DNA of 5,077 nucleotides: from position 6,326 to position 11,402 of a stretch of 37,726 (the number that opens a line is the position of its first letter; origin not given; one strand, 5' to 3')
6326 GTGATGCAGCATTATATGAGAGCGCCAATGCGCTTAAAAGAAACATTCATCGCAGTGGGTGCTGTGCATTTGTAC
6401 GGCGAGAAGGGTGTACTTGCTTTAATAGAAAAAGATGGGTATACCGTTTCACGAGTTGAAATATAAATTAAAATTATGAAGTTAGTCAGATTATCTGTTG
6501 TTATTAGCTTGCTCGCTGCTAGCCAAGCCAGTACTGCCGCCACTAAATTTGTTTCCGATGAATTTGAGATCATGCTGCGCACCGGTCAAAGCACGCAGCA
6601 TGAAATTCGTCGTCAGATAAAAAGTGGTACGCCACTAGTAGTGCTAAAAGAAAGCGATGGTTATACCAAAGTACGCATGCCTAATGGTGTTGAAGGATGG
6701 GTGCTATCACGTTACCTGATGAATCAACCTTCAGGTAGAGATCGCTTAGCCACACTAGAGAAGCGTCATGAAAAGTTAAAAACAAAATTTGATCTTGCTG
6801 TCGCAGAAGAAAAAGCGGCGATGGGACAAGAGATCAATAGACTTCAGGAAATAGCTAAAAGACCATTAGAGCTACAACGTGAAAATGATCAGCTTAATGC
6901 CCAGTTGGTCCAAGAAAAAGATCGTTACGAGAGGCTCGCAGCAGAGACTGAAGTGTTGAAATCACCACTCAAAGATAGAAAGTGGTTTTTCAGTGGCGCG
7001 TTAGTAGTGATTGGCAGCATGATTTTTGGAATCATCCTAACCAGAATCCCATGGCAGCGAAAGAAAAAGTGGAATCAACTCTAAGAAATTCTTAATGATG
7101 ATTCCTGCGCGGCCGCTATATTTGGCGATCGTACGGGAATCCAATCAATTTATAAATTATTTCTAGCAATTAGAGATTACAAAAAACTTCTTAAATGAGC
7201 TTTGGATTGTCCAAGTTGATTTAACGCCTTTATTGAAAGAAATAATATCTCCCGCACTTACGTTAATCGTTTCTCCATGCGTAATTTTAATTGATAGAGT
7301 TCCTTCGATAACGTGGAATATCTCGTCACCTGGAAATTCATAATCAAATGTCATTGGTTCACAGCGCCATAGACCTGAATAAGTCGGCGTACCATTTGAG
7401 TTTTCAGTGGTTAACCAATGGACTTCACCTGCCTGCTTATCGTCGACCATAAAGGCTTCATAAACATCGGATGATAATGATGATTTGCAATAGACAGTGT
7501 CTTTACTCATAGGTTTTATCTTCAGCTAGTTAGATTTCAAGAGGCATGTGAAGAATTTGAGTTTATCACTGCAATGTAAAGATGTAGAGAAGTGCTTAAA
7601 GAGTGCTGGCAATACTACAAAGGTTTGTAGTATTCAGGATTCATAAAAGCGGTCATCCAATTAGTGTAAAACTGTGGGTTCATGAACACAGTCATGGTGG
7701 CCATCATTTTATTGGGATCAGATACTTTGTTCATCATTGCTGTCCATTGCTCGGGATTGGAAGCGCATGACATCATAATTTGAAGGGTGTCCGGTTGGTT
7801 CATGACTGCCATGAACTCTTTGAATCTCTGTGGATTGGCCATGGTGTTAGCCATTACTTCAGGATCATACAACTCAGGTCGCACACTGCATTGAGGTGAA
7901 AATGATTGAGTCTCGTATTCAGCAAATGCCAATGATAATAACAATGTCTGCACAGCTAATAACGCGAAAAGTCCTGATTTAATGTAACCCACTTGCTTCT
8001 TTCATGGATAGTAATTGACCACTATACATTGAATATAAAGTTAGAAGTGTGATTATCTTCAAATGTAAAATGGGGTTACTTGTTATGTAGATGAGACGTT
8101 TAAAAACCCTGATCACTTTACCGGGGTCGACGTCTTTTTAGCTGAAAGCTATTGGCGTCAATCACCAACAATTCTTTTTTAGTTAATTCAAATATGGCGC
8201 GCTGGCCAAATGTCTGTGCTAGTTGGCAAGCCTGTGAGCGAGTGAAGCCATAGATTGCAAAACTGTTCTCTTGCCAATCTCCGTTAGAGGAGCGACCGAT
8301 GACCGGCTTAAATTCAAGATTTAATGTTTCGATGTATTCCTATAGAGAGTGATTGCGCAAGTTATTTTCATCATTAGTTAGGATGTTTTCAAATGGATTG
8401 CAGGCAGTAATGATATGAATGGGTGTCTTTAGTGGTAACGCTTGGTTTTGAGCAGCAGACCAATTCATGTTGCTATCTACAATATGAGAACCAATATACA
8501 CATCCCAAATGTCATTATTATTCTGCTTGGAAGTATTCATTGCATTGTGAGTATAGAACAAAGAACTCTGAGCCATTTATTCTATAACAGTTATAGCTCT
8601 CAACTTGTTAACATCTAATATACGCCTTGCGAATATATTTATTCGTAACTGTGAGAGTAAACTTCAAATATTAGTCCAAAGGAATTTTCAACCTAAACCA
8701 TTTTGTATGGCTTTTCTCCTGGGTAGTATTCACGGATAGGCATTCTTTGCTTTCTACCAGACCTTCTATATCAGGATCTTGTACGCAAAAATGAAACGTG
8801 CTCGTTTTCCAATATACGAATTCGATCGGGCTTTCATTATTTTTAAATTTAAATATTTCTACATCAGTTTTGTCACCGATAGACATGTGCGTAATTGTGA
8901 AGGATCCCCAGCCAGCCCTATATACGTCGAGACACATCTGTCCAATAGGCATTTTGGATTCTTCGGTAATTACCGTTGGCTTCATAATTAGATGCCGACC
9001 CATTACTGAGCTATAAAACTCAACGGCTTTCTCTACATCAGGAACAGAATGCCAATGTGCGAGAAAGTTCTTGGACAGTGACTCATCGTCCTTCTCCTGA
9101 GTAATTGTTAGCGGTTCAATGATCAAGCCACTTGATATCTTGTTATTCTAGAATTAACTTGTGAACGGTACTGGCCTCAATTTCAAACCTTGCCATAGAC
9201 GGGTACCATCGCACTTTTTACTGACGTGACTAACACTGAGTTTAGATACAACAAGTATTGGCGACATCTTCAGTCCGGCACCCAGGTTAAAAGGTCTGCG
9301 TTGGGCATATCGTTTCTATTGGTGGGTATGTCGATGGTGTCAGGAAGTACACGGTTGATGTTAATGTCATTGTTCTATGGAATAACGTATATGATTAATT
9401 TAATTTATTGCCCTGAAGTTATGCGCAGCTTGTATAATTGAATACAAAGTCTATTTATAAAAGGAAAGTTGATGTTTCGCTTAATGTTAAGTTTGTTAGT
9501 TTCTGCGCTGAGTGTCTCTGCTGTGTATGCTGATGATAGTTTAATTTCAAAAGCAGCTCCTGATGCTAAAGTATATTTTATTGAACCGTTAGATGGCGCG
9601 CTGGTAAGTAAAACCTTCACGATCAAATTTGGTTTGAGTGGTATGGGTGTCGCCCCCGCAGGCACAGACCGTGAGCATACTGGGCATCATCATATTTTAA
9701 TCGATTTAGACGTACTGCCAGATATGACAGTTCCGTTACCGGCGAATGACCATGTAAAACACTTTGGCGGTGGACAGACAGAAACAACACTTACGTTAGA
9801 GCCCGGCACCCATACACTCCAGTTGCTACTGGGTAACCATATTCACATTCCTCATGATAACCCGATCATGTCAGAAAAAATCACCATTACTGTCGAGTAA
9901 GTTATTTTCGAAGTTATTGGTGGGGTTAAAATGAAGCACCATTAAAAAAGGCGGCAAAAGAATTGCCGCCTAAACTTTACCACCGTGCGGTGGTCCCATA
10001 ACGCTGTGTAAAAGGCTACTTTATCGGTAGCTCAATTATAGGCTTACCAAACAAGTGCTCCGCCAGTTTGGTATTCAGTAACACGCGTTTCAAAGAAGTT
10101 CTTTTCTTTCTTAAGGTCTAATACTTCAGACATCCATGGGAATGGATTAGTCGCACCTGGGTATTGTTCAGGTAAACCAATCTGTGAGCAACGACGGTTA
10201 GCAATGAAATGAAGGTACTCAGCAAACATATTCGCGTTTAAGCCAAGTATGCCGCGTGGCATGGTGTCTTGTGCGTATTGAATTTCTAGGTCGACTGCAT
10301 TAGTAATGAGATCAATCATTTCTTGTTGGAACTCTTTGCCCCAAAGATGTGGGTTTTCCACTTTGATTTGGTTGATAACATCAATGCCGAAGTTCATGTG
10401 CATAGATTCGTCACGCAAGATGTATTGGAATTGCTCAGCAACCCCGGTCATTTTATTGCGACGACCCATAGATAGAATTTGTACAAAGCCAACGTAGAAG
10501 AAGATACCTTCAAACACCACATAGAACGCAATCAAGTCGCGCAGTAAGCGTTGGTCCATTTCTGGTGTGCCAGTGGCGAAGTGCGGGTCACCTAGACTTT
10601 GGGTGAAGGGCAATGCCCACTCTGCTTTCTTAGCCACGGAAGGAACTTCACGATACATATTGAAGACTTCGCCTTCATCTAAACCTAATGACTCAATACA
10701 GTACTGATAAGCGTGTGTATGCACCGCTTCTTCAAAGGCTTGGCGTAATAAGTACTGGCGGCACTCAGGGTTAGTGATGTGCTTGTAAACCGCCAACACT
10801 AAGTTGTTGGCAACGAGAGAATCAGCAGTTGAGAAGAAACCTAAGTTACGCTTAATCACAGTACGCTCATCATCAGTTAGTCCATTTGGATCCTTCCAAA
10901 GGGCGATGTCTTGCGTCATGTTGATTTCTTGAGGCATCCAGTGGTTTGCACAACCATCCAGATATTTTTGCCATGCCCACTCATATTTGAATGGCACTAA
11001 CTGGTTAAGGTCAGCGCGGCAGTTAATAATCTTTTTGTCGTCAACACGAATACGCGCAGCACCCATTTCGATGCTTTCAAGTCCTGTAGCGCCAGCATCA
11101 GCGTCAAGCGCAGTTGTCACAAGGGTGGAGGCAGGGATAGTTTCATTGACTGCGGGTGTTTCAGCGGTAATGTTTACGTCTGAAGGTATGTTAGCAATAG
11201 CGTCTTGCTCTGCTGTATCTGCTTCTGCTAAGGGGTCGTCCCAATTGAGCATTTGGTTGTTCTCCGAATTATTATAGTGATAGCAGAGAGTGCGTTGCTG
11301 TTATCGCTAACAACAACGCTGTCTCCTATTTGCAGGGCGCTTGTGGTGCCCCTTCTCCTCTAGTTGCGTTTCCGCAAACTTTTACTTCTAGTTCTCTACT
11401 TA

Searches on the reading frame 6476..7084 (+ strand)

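Call 19: search_protein_families(library=ncbifam, proteins=[window:6476-7084:+], max_evalue=0.00001)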
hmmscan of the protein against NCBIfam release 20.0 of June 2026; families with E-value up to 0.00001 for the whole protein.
window:6476-7084:+ (202 aa): 1 family
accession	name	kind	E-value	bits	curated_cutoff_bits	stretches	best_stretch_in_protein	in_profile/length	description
TIGR04211.1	SH3_and_anchor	equivalog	2.2e-47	161.2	65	1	25-198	1-194/198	TIGR04211 family SH3 domain-containing protein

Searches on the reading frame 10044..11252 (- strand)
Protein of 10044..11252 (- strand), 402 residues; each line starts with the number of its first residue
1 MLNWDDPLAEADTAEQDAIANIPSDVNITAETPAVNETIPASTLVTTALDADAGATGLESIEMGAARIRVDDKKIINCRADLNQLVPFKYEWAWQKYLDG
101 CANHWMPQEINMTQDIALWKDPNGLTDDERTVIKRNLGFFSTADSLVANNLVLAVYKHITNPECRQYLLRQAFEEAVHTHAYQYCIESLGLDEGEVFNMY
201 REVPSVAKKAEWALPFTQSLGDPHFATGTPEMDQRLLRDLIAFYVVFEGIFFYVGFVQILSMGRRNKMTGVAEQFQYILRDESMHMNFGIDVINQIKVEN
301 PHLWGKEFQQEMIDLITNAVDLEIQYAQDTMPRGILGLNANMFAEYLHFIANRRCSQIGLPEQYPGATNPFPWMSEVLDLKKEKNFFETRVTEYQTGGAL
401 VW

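Call 19: search_protein_families(library=ncbifam, proteins=[window:10044-11252:-], max_evalue=0.00001)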
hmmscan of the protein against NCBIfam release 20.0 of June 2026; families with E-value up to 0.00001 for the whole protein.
window:10044-11252:- (402 aa): 17 families
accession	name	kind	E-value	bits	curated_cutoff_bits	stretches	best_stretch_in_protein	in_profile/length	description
NF005550.0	PRK07209.1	equivalog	9.4e-214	709.5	309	1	1-402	1-382/383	ribonucleotide-diphosphate reductase subunit beta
NF007186.0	PRK09614.1-5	equivalog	3e-76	256.6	237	1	83-397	12-312/328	ribonucleotide-diphosphate reductase subunit beta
NF007184.0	PRK09614.1-3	equivalog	7.2e-69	232.7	310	1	67-398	16-340/346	ribonucleotide-diphosphate reductase subunit beta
NF009398.0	PRK12759.1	equivalog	1.2e-36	126.6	649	1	86-398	101-399/410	bifunctional gluaredoxin/ribonucleoside-diphosphate reductase subunit beta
NF006576.0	PRK09101.1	equivalog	1.4e-27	96.5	346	1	104-379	48-341/376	class Ia ribonucleoside-diphosphate reductase subunit beta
TIGR04171.1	RNR_1b_NrdF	exception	2.2e-23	82.9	355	1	101-397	22-304/316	class 1b ribonucleoside-diphosphate reductase subunit beta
NF007183.0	PRK09614.1-2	subfamily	6.3e-20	71.4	320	1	101-370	27-286/327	ribonucleotide-diphosphate reductase subunit beta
NF006200.0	PRK08326.1-3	equivalog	3.1e-15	56.2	194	1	93-318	31-248/321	R2-like ligand-binding oxidase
NF007182.0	PRK09614.1-1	subfamily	4.3e-14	52.4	471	1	101-366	32-278/324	ribonucleotide-diphosphate reductase subunit beta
NF007185.0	PRK09614.1-4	equivalog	2.1e-13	50.2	525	1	102-367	27-273/320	ribonucleotide-diphosphate reductase subunit beta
NF010572.0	PRK13965.1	subfamily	2.2e-13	49.9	486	1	101-364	45-289/337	class 1b ribonucleoside-diphosphate reductase subunit beta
NF006202.0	PRK08326.1-5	equivalog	1.1e-11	44.6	315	1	105-357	32-274/297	R2-like ligand-binding oxidase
NF006199.0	PRK08326.1-2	equivalog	1.3e-11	44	286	1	95-359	33-288/324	R2-like ligand-binding oxidase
NF010573.0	PRK13966.1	equivalog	3.2e-11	42.7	661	1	93-366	27-278/324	ribonucleotide-diphosphate reductase subunit beta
NF010574.0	PRK13967.1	equivalog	4.2e-10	39.3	687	1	83-360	15-270/322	ribonucleotide-diphosphate reductase subunit beta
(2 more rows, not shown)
